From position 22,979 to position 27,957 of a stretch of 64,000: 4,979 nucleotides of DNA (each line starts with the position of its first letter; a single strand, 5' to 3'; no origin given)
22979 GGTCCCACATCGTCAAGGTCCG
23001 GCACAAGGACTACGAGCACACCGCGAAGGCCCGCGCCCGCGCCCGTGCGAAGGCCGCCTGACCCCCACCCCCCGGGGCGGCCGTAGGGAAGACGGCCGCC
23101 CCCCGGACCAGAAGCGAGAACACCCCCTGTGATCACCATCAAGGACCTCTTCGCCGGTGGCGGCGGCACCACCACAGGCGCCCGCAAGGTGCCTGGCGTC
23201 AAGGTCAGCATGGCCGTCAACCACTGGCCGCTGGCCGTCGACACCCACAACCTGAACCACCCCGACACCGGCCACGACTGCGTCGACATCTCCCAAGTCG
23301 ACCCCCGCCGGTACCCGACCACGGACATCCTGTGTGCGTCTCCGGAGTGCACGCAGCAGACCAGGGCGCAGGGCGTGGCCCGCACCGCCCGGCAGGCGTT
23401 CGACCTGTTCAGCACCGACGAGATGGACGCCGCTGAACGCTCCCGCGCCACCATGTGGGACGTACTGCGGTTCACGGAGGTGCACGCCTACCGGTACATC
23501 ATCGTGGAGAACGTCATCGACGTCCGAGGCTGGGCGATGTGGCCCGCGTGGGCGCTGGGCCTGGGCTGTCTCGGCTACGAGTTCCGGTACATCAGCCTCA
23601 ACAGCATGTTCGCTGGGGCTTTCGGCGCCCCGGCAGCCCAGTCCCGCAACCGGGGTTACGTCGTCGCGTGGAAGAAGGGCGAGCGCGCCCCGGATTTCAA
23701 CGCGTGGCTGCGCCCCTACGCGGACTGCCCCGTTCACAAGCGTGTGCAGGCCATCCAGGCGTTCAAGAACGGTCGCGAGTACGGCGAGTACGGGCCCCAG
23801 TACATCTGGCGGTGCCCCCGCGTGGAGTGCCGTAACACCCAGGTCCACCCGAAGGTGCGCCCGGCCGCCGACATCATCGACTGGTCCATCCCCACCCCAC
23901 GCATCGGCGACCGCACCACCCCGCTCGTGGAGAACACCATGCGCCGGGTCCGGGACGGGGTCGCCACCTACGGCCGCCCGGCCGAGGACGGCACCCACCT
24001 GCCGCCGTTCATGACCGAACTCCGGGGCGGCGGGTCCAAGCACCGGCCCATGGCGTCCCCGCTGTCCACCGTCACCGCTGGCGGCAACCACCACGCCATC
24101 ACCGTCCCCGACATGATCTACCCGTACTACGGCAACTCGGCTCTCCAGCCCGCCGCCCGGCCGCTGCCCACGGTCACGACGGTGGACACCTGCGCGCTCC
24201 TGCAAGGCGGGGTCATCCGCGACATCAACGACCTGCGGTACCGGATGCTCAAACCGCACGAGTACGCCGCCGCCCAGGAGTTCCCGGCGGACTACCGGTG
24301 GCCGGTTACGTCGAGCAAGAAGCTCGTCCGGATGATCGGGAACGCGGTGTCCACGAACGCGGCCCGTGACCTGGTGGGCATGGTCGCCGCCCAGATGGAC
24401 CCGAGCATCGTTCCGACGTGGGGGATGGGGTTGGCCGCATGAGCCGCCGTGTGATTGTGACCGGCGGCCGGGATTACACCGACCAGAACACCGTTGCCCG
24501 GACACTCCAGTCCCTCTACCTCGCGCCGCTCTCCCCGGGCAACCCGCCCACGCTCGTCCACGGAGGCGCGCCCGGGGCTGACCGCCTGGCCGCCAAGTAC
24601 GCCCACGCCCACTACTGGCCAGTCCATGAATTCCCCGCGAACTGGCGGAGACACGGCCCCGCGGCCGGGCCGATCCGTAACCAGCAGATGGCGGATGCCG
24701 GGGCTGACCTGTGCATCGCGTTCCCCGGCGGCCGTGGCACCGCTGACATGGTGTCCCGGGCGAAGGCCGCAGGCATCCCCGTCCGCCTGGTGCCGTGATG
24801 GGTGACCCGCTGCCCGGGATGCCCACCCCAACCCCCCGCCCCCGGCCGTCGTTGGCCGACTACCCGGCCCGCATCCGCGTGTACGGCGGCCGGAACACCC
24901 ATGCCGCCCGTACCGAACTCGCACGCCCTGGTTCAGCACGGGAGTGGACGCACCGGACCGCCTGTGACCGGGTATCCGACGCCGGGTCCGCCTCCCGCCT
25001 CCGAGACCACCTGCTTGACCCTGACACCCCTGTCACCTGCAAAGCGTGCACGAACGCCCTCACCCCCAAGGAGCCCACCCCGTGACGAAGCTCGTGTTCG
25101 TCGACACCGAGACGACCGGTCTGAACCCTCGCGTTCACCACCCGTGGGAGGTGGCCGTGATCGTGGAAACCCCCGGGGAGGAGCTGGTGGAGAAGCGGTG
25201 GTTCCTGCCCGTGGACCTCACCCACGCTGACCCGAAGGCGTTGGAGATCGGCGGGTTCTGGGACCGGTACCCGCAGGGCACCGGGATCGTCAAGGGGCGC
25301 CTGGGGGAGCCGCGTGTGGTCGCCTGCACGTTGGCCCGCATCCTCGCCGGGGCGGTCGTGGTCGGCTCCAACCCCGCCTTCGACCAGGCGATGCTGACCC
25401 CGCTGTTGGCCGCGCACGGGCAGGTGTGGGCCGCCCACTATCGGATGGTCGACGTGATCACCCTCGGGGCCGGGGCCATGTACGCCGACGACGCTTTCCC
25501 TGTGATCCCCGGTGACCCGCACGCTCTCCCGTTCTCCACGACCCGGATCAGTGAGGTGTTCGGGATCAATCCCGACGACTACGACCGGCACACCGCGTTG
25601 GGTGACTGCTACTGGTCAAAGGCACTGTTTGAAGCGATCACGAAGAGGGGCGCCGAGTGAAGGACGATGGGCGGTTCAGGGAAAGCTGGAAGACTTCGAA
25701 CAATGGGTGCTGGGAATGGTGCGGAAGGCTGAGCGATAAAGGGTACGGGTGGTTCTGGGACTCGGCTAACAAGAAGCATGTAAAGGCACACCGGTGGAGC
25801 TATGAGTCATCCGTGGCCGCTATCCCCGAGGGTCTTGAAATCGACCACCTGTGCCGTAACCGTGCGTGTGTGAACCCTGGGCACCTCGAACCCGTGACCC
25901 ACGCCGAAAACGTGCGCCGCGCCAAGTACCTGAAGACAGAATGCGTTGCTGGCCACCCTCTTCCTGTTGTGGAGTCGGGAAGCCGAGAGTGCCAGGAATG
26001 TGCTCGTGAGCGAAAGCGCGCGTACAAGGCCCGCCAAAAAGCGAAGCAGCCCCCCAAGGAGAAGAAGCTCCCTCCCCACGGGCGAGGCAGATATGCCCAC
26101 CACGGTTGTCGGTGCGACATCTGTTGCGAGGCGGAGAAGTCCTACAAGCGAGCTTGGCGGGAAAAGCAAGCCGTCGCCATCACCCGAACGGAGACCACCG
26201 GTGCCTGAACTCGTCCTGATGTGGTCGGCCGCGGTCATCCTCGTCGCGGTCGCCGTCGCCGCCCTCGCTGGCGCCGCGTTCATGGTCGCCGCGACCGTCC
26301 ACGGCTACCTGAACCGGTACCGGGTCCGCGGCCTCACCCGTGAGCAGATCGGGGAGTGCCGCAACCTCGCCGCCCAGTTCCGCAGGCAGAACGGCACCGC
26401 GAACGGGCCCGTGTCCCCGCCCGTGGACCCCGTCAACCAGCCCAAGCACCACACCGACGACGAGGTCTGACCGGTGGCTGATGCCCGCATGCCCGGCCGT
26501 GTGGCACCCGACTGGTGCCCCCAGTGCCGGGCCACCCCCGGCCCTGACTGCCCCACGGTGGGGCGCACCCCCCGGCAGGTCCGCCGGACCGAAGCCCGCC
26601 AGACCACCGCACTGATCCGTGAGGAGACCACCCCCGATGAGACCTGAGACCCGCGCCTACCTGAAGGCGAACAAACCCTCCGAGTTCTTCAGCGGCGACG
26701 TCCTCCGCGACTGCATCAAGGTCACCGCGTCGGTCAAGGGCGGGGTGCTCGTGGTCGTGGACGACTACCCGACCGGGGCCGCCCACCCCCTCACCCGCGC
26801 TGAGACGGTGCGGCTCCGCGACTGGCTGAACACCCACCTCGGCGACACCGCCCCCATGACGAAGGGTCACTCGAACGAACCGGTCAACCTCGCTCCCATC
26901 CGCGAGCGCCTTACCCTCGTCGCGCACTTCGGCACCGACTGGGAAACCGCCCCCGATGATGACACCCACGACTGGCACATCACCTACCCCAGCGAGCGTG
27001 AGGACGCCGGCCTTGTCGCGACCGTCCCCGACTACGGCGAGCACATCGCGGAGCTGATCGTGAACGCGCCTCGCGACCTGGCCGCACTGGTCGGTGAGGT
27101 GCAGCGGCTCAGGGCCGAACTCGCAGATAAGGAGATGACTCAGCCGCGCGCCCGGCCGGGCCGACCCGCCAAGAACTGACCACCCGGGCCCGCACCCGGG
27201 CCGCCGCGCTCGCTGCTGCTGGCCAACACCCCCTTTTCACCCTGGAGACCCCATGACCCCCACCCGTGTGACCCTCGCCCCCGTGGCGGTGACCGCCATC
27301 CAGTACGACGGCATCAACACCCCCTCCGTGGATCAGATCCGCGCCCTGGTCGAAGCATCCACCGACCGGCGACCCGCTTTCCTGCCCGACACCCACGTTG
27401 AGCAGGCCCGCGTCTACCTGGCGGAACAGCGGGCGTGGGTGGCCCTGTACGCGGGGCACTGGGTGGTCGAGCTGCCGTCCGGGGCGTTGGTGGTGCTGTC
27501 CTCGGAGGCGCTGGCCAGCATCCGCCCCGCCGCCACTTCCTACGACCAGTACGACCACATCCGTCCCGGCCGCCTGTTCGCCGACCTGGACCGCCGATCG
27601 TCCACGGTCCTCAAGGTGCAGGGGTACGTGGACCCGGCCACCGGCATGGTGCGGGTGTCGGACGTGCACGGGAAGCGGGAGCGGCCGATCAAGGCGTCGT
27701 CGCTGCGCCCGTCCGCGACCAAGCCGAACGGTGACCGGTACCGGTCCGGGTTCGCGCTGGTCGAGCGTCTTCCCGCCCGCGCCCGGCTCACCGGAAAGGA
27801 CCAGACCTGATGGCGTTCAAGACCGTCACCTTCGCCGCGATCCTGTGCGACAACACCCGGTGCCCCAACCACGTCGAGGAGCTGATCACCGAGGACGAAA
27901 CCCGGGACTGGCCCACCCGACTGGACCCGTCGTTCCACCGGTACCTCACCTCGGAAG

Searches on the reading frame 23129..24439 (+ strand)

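Call 5: search_protein_families(library=pfam, proteins=[window:23129-24439:+], max_evalue=0.1)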
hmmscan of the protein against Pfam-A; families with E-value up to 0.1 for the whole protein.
window:23129-24439:+ (437 aa): 1 family
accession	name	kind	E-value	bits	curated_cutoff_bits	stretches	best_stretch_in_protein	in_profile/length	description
PF00145.23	DNA_methylase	-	1.3e-21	77.8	22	2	3-187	2-167/324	C-5 cytosine-specific DNA methylase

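Call 6: search_protein_families(library=phrogs, proteins=[window:23129-24439:+], max_evalue=0.01)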
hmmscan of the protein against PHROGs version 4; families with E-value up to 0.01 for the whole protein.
window:23129-24439:+ (437 aa): 7 families
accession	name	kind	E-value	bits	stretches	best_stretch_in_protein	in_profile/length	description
phrog_116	-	other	4e-60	205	1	1-421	207-491/779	DNA methyltransferase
phrog_5999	-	other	1.8e-25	90.1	1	2-87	3-91/109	DNA methyltransferase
phrog_23072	-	other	3.2e-16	60.8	2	332-416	291-384/400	DNA methyltransferase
phrog_363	-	other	2.1e-15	57.7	1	2-183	54-216/327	DNA methyltransferase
phrog_29443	-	unknown function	1.4e-10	41.7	1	4-136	5-125/273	-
phrog_13621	-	unknown function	3.6e-09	37.6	1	348-417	31-106/121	-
phrog_36001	-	unknown function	0.00023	20.5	1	7-61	23-76/715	-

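Call 93: search_protein_families(library=padloc, proteins=[window:23129-24439:+], max_evalue=0.001)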
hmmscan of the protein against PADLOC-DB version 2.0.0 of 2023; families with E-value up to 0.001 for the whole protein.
window:23129-24439:+ (437 aa): 16 families
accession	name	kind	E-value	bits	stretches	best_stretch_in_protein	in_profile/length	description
PDLC02654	DrmMII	-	2.2e-19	67.9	2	3-180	5-168/322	DrmMII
PDLC03378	MTase_II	-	6.6e-18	63.1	2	3-187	4-173/344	Type II methyltransferase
PDLC03234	MTase_II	-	3e-17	60.9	1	2-190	5-182/375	Type II methyltransferase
PDLC03272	MTase_II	-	5.9e-17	59.9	2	1-191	74-246/407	Type II methyltransferase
PDLC00033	DruM2|DruM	-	8.1e-16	56.3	2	2-186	22-195/368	DNA cytosine methylase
PDLC03326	MTase_II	-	2.3e-12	44.8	1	6-194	9-188/412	Type II methyltransferase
PDLC00026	DruM2|DruM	-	3.7e-10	37.9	1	6-424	9-319/336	DNA cytosine methylase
PDLC00027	DruM2|DruM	-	6.2e-10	37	1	3-88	13-94/361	DNA cytosine methylase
PDLC03712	oMTase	-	1.6e-09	35.1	1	3-191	228-402/537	orphan methyltransferase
PDLC03307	MTase_II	-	3.4e-08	31.1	1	6-94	5-91/382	Type II methyltransferase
PDLC02650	DrmMII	-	4.1e-08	30.5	1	2-129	9-133/435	DrmMII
PDLC03270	MTase_II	-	4.4e-08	30.5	0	5-80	4-81/309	Type II methyltransferase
PDLC03269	MTase_II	-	5.6e-07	27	1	5-190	7-174/437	Type II methyltransferase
PDLC02653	DrmMII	-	8.1e-06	23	0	4-182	7-174/333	DrmMII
PDLC03737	oMTase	-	0.0002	17.6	0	326-415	773-861/912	orphan methyltransferase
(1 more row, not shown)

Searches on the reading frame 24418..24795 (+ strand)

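Call 5: search_protein_families(library=pfam, proteins=[window:24418-24795:+], max_evalue=0.1)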
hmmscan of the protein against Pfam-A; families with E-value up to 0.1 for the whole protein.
window:24418-24795:+ (126 aa): 1 family
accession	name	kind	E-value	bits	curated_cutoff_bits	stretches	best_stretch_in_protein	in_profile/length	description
PF10686.14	YAcAr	-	5.4e-18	65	28.2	1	11-79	2-66/66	YspA, cpYpsA-related SLOG family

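Call 6: search_protein_families(library=phrogs, proteins=[window:24418-24795:+], max_evalue=0.01)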
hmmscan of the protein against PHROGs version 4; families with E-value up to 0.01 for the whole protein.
window:24418-24795:+ (126 aa): 2 families
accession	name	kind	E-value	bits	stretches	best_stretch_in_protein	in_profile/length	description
phrog_289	-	other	8.1e-31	108.4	1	8-124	21-137/500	GTP-binding domain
phrog_16939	-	unknown function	2.8e-11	44.1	1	11-121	2-117/330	-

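Call 93: search_protein_families(library=padloc, proteins=[window:24418-24795:+], max_evalue=0.001)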
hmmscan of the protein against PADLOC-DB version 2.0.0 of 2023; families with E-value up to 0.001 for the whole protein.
window:24418-24795:+ (126 aa): 0 families

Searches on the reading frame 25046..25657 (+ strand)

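Call 5: search_protein_families(library=pfam, proteins=[window:25046-25657:+], max_evalue=0.1)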
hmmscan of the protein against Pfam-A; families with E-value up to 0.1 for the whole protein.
window:25046-25657:+ (204 aa): 1 family
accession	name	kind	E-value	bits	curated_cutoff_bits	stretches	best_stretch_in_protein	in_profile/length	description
PF00929.31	RNase_T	-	0.00057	20.9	24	1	17-49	1-33/164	Exonuclease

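Call 6: search_protein_families(library=phrogs, proteins=[window:25046-25657:+], max_evalue=0.01)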
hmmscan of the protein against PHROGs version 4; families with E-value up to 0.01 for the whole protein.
window:25046-25657:+ (204 aa): 1 family
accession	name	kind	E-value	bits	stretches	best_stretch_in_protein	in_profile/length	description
phrog_192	-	DNA, RNA and nucleotide metabolism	2.5e-29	103.8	1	14-202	106-274/397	DNA polymerase exonuclease subunit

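Call 93: search_protein_families(library=padloc, proteins=[window:25046-25657:+], max_evalue=0.001)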
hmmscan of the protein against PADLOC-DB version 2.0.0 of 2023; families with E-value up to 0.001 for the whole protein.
window:25046-25657:+ (204 aa): 2 families
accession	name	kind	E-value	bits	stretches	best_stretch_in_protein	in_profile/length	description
PDLC01247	DEDDh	-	8.3e-09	34.2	1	17-195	1-138/139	"CAS-I,CAS-II,CAS-III,CAS-IV,CAS-V,CAS-VI; associated"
PDLC05027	PDC-S48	-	5.2e-06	23.8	0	92-130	74-112/411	-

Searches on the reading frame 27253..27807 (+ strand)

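Call 81: search_protein_families(library=pfam, proteins=[window:27253-27807:+], max_evalue=0.01)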
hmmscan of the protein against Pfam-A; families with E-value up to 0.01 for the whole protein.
window:27253-27807:+ (185 aa): 0 families

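Call 88: search_protein_families(library=phrogs, proteins=[window:27253-27807:+], max_evalue=0.001)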
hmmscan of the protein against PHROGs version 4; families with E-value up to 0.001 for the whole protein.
window:27253-27807:+ (185 aa): 1 family
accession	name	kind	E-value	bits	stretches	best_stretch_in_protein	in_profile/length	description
phrog_1810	-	unknown function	4.3e-05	24.6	1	8-84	12-82/166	-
